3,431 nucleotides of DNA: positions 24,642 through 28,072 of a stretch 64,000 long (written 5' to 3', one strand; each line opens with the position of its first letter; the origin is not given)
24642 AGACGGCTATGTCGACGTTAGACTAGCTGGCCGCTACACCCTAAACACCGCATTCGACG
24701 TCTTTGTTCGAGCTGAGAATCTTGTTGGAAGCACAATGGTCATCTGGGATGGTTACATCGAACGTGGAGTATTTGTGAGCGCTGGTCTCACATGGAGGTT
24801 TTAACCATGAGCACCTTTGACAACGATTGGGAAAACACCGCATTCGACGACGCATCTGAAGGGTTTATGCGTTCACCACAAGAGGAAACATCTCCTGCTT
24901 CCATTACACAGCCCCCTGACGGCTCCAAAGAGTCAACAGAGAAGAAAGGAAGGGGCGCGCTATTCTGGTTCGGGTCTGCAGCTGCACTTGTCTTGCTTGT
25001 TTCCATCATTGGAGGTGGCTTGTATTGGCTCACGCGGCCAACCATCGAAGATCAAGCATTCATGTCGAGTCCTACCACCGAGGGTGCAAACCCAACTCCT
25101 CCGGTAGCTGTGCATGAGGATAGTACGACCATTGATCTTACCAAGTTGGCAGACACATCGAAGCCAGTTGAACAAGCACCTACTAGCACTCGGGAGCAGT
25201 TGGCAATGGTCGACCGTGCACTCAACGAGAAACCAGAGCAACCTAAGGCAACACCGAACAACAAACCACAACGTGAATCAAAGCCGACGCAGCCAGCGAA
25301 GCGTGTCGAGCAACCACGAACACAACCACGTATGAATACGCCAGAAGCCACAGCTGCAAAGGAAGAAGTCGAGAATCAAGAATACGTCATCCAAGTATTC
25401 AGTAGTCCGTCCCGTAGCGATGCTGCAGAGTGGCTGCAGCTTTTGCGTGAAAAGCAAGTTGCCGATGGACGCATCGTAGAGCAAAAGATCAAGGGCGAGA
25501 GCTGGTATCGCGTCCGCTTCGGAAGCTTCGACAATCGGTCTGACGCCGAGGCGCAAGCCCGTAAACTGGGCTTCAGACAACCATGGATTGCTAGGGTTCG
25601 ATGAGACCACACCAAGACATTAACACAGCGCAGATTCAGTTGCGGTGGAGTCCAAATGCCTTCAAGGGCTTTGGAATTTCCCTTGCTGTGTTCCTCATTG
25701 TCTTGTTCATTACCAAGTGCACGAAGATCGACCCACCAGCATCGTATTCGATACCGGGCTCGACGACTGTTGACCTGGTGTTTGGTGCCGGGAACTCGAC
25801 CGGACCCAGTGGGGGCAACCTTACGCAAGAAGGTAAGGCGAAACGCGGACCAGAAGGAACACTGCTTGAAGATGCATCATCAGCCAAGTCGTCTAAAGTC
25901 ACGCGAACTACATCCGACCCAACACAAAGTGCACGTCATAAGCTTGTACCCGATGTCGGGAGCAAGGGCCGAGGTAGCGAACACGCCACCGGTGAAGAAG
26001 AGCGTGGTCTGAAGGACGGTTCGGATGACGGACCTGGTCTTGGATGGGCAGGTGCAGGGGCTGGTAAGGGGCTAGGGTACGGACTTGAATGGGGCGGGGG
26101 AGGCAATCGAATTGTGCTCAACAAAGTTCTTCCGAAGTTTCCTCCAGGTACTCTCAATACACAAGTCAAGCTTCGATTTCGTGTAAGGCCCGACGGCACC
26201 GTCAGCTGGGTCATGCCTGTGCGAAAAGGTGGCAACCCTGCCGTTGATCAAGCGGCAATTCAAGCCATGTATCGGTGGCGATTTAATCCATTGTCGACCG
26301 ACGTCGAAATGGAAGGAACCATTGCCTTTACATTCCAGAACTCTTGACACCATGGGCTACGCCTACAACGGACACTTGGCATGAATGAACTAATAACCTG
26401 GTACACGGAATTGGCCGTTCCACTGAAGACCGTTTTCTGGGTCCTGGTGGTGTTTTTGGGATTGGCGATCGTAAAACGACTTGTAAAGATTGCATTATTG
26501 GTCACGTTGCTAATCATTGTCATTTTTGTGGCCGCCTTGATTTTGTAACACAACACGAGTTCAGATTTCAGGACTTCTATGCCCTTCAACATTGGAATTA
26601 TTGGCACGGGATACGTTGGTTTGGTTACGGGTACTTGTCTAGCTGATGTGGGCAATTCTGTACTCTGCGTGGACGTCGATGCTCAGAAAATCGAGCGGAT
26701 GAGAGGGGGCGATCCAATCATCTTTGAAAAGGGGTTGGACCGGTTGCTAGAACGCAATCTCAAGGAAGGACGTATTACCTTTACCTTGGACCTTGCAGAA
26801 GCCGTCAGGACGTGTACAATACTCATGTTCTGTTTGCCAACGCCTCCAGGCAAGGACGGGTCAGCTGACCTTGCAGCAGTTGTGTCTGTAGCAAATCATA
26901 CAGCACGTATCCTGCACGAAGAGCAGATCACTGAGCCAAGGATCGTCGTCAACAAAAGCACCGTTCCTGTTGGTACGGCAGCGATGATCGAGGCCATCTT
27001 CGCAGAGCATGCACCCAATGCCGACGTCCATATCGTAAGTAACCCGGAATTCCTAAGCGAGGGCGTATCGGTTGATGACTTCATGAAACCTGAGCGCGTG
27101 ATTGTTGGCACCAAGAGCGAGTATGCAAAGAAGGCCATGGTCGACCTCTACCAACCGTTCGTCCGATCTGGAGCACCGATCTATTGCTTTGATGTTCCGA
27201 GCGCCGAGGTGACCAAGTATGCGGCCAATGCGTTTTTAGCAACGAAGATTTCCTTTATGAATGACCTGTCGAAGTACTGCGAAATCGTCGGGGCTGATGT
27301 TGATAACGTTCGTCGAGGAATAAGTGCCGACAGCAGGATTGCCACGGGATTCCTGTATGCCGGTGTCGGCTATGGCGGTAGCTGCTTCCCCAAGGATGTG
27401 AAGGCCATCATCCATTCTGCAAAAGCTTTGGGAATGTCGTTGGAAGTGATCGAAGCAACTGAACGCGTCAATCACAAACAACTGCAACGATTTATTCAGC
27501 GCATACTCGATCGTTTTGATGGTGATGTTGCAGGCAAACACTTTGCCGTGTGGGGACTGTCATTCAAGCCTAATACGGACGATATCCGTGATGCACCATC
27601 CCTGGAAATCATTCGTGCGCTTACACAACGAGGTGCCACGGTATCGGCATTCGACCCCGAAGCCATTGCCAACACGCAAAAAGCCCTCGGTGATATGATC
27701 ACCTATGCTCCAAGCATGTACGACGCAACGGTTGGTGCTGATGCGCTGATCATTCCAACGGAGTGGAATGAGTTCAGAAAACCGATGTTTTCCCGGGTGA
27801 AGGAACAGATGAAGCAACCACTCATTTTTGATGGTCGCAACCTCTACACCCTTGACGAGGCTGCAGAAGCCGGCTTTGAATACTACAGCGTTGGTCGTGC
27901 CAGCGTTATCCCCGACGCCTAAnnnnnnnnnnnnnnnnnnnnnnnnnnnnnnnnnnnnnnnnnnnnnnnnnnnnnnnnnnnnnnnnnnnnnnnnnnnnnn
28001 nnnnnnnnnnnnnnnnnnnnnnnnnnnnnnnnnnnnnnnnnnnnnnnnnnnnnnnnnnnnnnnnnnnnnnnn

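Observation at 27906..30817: Translationally coupled RavA/MoxR-like AAA+ ATPase + VWA protein with atypical architecture and no visible client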

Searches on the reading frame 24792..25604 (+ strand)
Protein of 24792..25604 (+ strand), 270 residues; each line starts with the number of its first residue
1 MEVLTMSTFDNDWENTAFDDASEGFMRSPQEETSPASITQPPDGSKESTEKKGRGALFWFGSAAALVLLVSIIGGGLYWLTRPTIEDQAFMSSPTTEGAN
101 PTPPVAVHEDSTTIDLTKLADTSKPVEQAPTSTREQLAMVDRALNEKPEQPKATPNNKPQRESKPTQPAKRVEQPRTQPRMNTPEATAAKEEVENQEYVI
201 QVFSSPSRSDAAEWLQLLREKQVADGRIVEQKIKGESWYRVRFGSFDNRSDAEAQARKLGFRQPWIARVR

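Call 53: search_protein_families(library=pfam, proteins=[window:24792-25604:+], max_evalue=0.0001)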
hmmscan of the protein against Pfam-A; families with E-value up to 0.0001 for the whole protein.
window:24792-25604:+ (270 aa): 1 family
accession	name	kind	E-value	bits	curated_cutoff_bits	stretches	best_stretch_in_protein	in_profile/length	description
PF05036.18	SPOR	-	1e-11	45.4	21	1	196-266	3-74/76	SPOR domain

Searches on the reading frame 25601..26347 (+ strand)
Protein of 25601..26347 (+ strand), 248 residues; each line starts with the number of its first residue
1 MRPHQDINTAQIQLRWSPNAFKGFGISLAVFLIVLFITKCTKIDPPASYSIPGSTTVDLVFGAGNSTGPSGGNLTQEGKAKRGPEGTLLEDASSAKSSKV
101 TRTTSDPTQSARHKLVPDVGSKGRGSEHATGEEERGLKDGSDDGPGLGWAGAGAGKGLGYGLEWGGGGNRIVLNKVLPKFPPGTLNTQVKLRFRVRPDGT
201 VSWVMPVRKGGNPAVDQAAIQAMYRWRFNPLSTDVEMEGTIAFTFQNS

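Call 53: search_protein_families(library=pfam, proteins=[window:25601-26347:+], max_evalue=0.0001)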
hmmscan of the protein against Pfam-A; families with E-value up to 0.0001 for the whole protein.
window:25601-26347:+ (248 aa): 2 families
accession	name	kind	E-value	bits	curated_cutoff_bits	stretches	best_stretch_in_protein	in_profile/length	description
PF03544.19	TonB_C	-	5.3e-07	30.4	24.6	1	188-245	17-77/79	Gram-negative bacterial TonB protein C-terminal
PF13103.11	TonB_2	-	8.3e-06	26.3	22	1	175-245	11-85/85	TonB C terminal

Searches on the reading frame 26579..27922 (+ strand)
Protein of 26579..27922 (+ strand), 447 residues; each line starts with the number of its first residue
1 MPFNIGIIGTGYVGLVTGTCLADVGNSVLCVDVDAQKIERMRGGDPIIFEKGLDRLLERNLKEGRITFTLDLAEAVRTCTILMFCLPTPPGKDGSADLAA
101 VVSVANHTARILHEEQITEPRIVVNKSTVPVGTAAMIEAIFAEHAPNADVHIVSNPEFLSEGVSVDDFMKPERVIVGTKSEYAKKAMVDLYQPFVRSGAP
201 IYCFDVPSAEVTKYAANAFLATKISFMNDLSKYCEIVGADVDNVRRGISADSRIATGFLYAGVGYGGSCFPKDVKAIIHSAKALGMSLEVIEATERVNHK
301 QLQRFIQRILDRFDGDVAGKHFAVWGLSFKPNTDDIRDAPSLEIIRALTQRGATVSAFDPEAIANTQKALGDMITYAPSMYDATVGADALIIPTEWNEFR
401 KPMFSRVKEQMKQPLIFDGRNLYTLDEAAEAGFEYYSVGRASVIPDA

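Call 53: search_protein_families(library=pfam, proteins=[window:26579-27922:+], max_evalue=0.0001)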
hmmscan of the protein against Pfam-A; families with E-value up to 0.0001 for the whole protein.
window:26579-27922:+ (447 aa): 3 families
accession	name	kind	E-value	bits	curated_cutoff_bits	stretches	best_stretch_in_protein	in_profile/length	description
PF03721.20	UDPG_MGDP_dh_N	-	4.9e-53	179.9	27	1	4-188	2-185/187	UDP-glucose/GDP-mannose dehydrogenase family, NAD binding domain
PF00984.24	UDPG_MGDP_dh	-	2.5e-35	120.9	25.4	1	208-299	2-93/94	UDP-glucose/GDP-mannose dehydrogenase family, central domain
PF03720.21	UDPG_MGDP_dh_C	-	1.1e-32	112.9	30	1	323-423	1-101/103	UDP-glucose/GDP-mannose dehydrogenase family, UDP binding domain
